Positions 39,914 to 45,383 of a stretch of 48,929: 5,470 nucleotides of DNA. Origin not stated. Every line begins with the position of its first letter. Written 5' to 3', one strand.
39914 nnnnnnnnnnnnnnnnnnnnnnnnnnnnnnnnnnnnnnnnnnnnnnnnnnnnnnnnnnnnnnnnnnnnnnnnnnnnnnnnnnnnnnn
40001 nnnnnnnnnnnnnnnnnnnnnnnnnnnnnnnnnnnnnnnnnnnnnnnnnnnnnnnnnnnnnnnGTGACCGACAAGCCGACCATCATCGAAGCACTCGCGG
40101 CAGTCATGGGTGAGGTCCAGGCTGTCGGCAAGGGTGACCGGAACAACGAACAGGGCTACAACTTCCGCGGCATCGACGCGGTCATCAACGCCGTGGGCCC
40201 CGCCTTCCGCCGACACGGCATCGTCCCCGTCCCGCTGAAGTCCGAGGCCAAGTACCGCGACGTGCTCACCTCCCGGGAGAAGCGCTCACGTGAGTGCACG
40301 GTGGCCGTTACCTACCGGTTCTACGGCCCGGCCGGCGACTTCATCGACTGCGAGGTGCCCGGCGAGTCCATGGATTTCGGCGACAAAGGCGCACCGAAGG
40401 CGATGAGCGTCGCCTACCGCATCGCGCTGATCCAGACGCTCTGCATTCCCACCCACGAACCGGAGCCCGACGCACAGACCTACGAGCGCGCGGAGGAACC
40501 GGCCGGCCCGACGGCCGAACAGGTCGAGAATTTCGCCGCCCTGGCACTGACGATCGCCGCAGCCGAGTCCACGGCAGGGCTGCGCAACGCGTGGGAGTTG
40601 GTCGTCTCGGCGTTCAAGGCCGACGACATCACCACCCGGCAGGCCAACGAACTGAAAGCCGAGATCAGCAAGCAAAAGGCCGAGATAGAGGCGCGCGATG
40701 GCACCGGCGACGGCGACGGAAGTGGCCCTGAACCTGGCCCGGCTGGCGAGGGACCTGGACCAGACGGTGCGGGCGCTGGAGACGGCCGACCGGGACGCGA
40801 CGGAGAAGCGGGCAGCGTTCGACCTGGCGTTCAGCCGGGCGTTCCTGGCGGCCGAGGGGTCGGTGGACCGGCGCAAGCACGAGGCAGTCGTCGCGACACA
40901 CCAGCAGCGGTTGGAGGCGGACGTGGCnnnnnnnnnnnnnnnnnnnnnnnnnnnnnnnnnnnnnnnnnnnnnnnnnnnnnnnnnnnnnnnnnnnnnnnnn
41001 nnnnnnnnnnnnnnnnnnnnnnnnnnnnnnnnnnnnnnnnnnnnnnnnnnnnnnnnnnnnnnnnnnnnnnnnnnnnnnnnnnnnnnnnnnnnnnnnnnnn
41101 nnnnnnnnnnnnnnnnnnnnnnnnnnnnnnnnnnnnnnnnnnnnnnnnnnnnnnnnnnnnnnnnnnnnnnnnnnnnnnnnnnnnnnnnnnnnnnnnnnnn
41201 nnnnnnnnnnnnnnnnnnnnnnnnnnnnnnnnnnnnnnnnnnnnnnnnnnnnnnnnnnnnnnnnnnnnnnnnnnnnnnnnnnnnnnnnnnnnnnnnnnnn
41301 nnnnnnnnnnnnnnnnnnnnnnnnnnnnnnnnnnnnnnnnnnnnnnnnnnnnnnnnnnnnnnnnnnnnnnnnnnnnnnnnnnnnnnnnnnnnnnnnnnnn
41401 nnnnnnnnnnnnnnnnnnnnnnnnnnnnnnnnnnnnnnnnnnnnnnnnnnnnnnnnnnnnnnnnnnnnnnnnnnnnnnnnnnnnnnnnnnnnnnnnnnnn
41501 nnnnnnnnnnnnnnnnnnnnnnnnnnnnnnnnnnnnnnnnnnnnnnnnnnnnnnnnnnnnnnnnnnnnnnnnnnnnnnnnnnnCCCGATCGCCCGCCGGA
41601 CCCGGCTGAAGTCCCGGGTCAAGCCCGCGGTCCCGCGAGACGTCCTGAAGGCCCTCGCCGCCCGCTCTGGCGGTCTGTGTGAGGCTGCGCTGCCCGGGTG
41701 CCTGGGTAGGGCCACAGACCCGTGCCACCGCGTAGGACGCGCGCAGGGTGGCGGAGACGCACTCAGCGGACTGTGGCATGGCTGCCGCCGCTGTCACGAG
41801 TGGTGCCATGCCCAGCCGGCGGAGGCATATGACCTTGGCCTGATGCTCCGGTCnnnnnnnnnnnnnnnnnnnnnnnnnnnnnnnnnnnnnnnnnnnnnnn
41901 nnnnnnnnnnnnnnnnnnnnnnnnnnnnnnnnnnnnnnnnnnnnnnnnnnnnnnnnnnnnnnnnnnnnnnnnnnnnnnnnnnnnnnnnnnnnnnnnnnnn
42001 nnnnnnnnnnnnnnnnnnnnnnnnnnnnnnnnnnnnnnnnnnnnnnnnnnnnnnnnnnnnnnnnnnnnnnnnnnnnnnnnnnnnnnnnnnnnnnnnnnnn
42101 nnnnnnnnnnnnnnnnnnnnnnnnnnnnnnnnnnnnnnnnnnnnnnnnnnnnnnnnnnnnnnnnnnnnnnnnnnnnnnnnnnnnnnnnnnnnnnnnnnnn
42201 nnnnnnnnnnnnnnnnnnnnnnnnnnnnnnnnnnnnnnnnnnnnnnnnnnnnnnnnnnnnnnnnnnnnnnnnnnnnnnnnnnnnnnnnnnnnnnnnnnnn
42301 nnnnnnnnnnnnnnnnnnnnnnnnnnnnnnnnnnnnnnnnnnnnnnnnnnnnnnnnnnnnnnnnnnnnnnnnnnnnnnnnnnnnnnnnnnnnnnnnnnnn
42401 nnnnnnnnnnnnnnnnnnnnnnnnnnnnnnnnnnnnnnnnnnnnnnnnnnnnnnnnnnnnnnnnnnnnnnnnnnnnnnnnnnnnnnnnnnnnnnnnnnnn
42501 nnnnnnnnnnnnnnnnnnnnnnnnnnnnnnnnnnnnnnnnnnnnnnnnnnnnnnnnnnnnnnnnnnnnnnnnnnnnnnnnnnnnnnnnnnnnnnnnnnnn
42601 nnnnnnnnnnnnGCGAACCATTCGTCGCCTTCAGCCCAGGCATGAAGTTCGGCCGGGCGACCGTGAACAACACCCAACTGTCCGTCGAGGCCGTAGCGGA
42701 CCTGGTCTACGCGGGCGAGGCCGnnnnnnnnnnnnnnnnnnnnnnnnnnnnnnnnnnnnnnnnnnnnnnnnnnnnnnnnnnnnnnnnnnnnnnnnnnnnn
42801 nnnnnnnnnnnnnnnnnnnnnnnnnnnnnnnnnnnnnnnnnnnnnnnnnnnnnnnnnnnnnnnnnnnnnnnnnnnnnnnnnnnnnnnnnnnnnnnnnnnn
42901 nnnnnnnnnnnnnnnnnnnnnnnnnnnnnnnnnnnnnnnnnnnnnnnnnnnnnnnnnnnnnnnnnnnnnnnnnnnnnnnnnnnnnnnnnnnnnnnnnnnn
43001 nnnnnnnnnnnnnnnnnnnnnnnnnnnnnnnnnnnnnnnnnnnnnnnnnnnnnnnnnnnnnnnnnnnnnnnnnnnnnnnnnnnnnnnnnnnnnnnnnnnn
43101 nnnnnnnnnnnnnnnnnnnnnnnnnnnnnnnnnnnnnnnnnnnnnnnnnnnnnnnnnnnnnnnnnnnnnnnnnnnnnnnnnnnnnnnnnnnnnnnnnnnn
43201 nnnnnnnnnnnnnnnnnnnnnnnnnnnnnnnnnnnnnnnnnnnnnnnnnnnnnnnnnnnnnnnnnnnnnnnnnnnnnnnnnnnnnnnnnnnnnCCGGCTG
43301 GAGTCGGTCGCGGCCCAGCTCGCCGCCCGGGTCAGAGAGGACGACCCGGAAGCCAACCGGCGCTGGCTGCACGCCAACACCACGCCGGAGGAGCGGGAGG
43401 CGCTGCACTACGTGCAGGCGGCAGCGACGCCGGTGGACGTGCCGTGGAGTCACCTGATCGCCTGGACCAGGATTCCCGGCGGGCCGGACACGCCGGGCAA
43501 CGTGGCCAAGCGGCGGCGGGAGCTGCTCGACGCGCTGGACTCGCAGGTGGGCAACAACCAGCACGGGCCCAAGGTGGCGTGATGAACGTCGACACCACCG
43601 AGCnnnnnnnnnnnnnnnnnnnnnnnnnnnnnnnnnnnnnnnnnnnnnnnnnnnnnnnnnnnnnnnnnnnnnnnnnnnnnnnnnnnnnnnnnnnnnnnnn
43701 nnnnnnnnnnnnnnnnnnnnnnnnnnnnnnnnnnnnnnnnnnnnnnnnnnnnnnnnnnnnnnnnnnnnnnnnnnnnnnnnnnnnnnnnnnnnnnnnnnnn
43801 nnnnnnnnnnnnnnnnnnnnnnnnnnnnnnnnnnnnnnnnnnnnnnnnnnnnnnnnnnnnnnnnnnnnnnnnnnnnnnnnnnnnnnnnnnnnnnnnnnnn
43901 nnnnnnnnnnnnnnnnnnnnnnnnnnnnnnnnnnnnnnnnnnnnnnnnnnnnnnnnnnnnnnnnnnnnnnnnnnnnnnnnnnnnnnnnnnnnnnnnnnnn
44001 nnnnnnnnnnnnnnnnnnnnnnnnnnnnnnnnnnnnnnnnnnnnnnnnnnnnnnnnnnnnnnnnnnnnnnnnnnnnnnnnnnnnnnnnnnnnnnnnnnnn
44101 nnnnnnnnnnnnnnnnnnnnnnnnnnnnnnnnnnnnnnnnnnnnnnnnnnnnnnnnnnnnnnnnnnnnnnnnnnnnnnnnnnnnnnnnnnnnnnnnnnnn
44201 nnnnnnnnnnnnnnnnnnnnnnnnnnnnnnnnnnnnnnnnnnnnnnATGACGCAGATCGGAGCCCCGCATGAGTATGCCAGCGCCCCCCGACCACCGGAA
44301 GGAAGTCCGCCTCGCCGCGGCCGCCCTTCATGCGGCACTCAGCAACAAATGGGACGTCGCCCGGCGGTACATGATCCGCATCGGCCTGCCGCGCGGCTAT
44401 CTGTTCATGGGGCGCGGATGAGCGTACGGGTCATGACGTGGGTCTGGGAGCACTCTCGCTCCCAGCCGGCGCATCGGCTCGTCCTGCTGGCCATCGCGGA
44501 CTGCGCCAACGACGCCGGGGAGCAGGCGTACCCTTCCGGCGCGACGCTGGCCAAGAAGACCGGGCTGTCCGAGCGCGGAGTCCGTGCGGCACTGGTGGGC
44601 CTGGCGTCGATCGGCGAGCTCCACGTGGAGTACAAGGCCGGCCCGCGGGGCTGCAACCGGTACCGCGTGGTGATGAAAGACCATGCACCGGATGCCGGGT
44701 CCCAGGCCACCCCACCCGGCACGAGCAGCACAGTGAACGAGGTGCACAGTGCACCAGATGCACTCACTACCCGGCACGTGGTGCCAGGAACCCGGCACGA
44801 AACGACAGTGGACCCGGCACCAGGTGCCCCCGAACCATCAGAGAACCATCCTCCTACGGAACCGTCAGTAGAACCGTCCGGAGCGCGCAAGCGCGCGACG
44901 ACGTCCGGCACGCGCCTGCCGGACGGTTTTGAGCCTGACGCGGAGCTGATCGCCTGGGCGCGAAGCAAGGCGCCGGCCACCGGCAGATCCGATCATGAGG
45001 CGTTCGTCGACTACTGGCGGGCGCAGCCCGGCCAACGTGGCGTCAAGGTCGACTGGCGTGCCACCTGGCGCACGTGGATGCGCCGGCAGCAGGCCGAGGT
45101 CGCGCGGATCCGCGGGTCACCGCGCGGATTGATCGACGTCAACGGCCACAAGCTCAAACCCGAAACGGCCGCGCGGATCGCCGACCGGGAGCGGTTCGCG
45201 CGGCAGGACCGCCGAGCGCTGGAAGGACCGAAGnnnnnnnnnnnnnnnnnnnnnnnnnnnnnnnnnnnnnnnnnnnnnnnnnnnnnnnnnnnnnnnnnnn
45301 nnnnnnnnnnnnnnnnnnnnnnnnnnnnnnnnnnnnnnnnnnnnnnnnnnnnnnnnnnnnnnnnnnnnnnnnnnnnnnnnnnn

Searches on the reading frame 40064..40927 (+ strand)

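Call 56: search_protein_families(library=phrogs, proteins=[window:40064-40927:+], max_evalue=0.00001)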
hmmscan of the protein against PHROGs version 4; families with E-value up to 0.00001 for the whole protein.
window:40064-40927:+ (288 aa): 3 families
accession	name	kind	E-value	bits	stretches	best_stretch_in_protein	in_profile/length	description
phrog_155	-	DNA, RNA and nucleotide metabolism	4.6e-35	122.7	1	2-209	63-272/308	Erf-like ssDNA annealing protein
phrog_21649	-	unknown function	4.9e-26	92.8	1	2-133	37-164/351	-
phrog_34331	-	unknown function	9.9e-11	42.7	1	10-143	23-161/239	-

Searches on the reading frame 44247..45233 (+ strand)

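Call 56: search_protein_families(library=phrogs, proteins=[window:44247-45233:+], max_evalue=0.00001)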
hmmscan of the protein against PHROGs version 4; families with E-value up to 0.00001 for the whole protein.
window:44247-45233:+ (329 aa): 11 families
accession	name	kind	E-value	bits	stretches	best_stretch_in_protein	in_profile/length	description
phrog_1032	-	DNA, RNA and nucleotide metabolism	1.3e-26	95.2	1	58-287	1-258/281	replication initiation protein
phrog_391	-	DNA, RNA and nucleotide metabolism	1.1e-20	75.4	1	58-215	1-158/298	replication initiation O-like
phrog_1408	-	DNA, RNA and nucleotide metabolism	2.2e-15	57.9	1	174-291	147-264/302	replication initiation protein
phrog_270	-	DNA, RNA and nucleotide metabolism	2.4e-15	57.8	1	57-261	30-187/383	replication initiation protein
phrog_8540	-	DNA, RNA and nucleotide metabolism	3.4e-15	57.8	1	58-213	1-151/196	replication initiation O-like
phrog_3992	-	DNA, RNA and nucleotide metabolism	4.1e-15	57.1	1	163-286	149-277/345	primosomal protein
phrog_6643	-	DNA, RNA and nucleotide metabolism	2.8e-13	51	1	58-143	1-87/313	replication initiation protein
phrog_11896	-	DNA, RNA and nucleotide metabolism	2e-11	45.2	1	58-270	1-224/225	primosomal protein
phrog_678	-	DNA, RNA and nucleotide metabolism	1.1e-07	32.8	1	58-202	59-206/346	replication initiation O-like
phrog_4617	-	DNA, RNA and nucleotide metabolism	4.6e-07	30.7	1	58-145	1-90/223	replication initiation protein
phrog_8102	-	DNA, RNA and nucleotide metabolism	6.2e-06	26.5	0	58-138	18-101/337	replication initiation protein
